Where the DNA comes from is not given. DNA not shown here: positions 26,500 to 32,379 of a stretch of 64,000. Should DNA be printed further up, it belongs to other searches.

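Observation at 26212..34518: Three-component module: receiver-only RR, giant kinase-like / histidine-kinase protein, LuxR-type RR, split by a low-GC foreign insert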

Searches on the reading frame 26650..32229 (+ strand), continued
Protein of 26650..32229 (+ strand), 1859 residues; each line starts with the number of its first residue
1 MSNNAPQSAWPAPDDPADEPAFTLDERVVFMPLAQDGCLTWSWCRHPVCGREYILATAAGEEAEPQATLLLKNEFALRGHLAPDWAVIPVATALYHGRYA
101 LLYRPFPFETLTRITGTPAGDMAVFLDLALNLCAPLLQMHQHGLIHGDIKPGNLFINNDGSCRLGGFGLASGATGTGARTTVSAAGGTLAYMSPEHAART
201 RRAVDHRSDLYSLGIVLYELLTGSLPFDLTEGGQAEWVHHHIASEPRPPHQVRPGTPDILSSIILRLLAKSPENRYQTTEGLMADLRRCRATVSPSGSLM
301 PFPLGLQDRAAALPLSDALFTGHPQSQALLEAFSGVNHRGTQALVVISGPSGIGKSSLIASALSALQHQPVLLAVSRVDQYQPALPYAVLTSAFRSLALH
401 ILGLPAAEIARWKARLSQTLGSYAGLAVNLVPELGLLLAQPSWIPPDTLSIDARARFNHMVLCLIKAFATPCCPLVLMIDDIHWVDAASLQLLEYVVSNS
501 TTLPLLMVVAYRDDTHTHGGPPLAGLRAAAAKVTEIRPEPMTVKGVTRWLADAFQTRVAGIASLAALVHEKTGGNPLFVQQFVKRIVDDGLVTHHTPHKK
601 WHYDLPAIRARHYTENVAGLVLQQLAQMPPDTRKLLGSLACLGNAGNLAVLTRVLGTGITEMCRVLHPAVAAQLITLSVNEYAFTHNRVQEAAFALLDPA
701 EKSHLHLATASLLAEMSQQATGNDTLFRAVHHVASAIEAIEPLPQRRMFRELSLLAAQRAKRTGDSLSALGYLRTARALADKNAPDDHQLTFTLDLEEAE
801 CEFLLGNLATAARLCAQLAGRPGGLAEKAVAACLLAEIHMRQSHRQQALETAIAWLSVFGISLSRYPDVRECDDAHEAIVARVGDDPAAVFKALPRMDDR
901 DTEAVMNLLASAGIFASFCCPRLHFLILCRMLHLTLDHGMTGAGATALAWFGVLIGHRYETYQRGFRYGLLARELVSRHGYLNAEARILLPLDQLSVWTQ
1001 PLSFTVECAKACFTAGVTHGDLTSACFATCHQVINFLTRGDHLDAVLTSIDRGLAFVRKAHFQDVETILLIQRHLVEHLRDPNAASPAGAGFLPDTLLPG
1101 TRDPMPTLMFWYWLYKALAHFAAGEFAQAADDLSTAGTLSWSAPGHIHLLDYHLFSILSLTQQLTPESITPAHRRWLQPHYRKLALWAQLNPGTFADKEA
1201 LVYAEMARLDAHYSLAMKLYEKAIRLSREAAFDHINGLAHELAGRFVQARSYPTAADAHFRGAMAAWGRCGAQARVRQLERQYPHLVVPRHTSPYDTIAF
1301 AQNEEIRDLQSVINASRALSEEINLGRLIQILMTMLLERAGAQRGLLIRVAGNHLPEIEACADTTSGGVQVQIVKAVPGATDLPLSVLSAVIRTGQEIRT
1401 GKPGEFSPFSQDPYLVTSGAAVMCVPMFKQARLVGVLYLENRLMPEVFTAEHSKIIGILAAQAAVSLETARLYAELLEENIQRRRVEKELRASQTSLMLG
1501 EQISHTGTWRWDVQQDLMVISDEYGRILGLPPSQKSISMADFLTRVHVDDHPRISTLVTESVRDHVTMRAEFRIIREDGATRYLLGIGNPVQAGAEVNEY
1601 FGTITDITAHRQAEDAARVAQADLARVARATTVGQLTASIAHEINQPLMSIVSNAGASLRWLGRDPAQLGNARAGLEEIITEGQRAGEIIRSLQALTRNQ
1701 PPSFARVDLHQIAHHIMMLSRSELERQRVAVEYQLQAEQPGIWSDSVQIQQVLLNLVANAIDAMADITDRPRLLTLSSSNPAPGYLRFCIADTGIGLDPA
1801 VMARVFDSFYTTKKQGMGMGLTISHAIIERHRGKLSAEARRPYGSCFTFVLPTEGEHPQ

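Call 17: find_encoding_contigs(protein=P0001, flank=8000, max_places=6)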
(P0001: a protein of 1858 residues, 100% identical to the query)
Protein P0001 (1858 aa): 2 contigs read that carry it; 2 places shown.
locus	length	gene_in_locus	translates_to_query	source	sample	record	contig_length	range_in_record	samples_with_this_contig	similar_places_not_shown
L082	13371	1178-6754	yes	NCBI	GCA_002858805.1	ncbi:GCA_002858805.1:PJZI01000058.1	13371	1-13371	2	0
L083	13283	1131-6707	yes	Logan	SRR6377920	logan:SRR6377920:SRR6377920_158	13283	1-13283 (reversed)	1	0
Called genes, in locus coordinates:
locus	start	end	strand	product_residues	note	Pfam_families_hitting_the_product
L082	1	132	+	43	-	?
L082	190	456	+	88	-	PF07235:DUF1427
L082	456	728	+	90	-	PF07235:DUF1427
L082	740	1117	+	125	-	PF00072:Response_reg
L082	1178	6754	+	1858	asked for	PF00069:Pkinase, PF07714:PK_Tyr_Ser-Thr, PF14531:Kinase-like (weak), PF13191:AAA_16, PF01590:GAF, PF08447:PAS_3 (weak), PF00512:HisKA (weak), PF02518:HATPase_c, +1 more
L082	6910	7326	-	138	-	-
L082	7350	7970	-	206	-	PF00072:Response_reg, PF08281:Sigma70_r4_2 (weak), PF00196:GerE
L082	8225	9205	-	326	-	PF00903:Glyoxalase, PF13669:Glyoxalase_4 (faint), PF22247:Diox-like_N (weak), PF00903:Glyoxalase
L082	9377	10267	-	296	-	PF00126:HTH_1, PF03466:LysR_substrate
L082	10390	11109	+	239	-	PF02678:Pirin, PF17954:Pirin_C_2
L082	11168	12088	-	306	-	PF00126:HTH_1, PF03466:LysR_substrate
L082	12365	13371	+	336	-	PF07690:MFS_1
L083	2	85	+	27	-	?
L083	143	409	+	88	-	PF07235:DUF1427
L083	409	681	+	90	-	PF07235:DUF1427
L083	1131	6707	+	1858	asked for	PF00069:Pkinase, PF07714:PK_Tyr_Ser-Thr, PF14531:Kinase-like (weak), PF13191:AAA_16, PF01590:GAF, PF08447:PAS_3 (weak), PF00512:HisKA (weak), PF02518:HATPase_c, +1 more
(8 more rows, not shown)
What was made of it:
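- Tried and rejected: It is two tandem genes (call 17).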

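Call 33: search_protein_families(library=ncbifam, proteins=[window:26650-32229:+, L082:6910-7326:-], max_evalue=0.001)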
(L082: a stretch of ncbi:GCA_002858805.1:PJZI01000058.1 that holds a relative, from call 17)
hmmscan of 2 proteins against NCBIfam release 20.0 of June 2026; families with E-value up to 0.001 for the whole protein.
window:26650-32229:+ (1859 aa): 81 families (the best 25 are shown)
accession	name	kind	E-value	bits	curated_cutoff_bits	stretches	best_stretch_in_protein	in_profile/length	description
NF041777.1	sens_FixL_Rhizob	equivalog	1.7e-49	168.8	850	2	1576-1853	206-481/485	sensor protein FixL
NF008468.0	PRK11360.1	equivalog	1.1e-43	149.5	646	1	1605-1856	375-611/616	two-component system sensor histidine kinase AtoS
NF052574.1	HisKinEspCMyxo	equivalog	3.1e-41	141.4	1200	1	1550-1853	340-637/785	serine histidine kinase EspC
NF033483.0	PknB_PASTA_kin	equivalog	1.8e-40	139.5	450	1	127-292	111-271/563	Stk1 family PASTA domain-containing Ser/Thr kinase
NF010411.0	PRK13837.1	equivalog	2.3e-38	131.8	647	1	1603-1855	420-677/828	two-component system VirA-like sensor kinase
NF007688.0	PRK10364.1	equivalog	4.8e-35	121.2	479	1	1608-1856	215-454/460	two-component system sensor histidine kinase ZraS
NF052573.1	HisKinEspAMyxo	equivalog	2.6e-31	108.4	1400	2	1619-1852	370-610/755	serine histidine kinase EspA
NF047466.1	hybrid_RR_LvrB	exception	5.2e-27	95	500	1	1604-1850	123-373/377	hybrid histidine kinase/response regulator LvrB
NF047794.1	HisKinPtgB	equivalog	7.2e-27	93.9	1000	1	1606-1836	415-638/656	two-component system sensor histidine kinase PgtB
NF052427.1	StpK7MSMEG_1200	equivalog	4.6e-26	91.4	900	1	134-293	119-272/601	serine/threonine protein kinase StpK7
NF038348.1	T2SS_HK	subfamily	2.3e-25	89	450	1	1676-1853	401-573/574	histidine kinase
NF010076.0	PRK13557.1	subfamily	1.6e-24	86.3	631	1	1556-1836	92-377/540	histidine kinase famiy protein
NF047741.1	antiphage_MADS6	equivalog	5.9e-24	84.5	460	1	51-290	222-461/612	methylation-associated defense system protein kinase MAD6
NF040750.1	tetrathio_HK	equivalog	6.9e-24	84.2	750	1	1612-1838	317-539/555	tetrathionate respiration histidine kinase TtrS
NF046044.1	PnpS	equivalog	2.8e-23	82.6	400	1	1507-1852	67-390/390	two-component system histidine kinase PnpS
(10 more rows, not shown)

L082:6910-7326:- (138 aa): 0 families
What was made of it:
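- Tried and rejected: The real gene is the minus-strand extradiol dioxygenase at 34773..35762 (calls 17, 33).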

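Call 39: search_protein_families(library=phrogs, proteins=[L082:6910-7326:-], max_evalue=0.01)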
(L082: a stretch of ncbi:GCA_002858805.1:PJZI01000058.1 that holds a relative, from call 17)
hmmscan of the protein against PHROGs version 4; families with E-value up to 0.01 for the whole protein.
L082:6910-7326:- (138 aa): 0 families

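Call 66: list_cluster_members(proteins=[P0001, P0122])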
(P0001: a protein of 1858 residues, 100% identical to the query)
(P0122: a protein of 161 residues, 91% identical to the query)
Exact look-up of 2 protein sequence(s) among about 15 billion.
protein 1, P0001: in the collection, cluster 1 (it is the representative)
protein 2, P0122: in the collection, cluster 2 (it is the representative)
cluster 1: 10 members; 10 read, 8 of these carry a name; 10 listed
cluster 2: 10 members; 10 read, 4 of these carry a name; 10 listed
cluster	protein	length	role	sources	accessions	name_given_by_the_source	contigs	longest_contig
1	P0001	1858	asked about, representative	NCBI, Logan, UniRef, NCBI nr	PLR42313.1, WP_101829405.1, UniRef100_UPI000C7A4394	trifunctional serine/threonine-protein kinase/ATP-binding protein/sensor histidine kinase ... | AAA family ATPase [Chimaeribacter arupi]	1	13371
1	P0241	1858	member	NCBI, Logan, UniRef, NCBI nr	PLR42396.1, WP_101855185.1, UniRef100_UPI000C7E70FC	histidine kinase [Chimaeribacter arupi] | trifunctional serine/threonine-protein kinase/ATP-binding protein/sensor histidine kinase ... | AAA family ATPase [Chimaeribacter arupi]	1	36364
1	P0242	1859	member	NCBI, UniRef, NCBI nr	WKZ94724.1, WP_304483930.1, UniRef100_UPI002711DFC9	AAA family ATPase (plasmid) [Chimaeribacter arupi] | trifunctional serine/threonine-protein kinase/ATP-binding protein/sensor histidine kinase ... | AAA family ATPase [Chimaeribacter arupi]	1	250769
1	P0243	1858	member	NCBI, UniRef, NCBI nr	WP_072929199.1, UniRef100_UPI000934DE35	trifunctional serine/threonine-protein kinase/ATP-binding protein/sensor histidine kinase ... | AAA family ATPase [Nissabacter archeti]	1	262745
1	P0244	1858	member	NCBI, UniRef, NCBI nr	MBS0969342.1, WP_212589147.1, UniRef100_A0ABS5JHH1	AAA family ATPase [Nissabacter archeti] | histidine kinase n=1 Tax=Nissabacter archeti TaxID=1917880 RepID=A0ABS5JHH1_9GAMM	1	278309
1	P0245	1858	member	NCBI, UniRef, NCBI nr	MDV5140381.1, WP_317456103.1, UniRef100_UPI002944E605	trifunctional serine/threonine-protein kinase/ATP-binding protein/sensor histidine kinase ... | AAA family ATPase [Chimaeribacter arupi]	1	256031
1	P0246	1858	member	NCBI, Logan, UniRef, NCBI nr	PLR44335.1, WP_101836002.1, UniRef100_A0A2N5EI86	trifunctional serine/threonine-protein kinase/ATP-binding protein/sensor histidine kinase ... | histidine kinase n=1 Tax=Chimaeribacter arupi TaxID=2060066 RepID=A0A2N5EI86_9GAMM | AAA family ATPase [Chimaeribacter arupi]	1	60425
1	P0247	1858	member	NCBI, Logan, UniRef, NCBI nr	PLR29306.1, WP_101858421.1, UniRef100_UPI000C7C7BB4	trifunctional serine/threonine-protein kinase/ATP-binding protein/sensor histidine kinase ... | AAA family ATPase [Chimaeribacter arupi]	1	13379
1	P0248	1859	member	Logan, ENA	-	-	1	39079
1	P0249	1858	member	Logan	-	-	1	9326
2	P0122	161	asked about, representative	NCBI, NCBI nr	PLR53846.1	serine acetyltransferase [Chimaeribacter arupi]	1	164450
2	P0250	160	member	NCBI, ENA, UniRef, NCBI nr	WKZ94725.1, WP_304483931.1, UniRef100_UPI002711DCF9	serine acetyltransferase (plasmid) [Chimaeribacter arupi] | serine acetyltransferase n=1 Tax=Chimaeribacter arupi TaxID=2060066 RepID=UPI002711DCF9 | serine acetyltransferase [Chimaeribacter arupi]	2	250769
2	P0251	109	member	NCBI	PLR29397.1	serine acetyltransferase, partial [Chimaeribacter californicus]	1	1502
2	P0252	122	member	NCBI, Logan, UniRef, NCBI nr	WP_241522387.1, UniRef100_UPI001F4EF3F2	hypothetical protein [Chimaeribacter arupi] | hypothetical protein n=1 Tax=Chimaeribacter arupi TaxID=2060066 RepID=UPI001F4EF3F2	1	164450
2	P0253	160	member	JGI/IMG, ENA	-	-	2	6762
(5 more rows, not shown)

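Call 68: find_encoding_contigs(protein=P0242, flank=10000, max_places=3)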
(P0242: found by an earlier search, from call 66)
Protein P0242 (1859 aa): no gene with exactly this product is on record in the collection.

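Call 70: search_solved_structures(query=L082:6910-7326:-, max_evalue=1)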
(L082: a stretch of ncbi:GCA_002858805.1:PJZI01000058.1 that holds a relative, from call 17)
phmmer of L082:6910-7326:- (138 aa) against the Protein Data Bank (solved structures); distinct sequences matched with E-value up to 1: 2.
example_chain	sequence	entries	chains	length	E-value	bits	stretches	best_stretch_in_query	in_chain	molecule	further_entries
3oqv_A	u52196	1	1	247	0.91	12.9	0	60-118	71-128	AlbC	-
4q24_A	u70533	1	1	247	0.93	12.9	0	60-118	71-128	Cyclo(L-leucyl-L-phenylalanyl) synthase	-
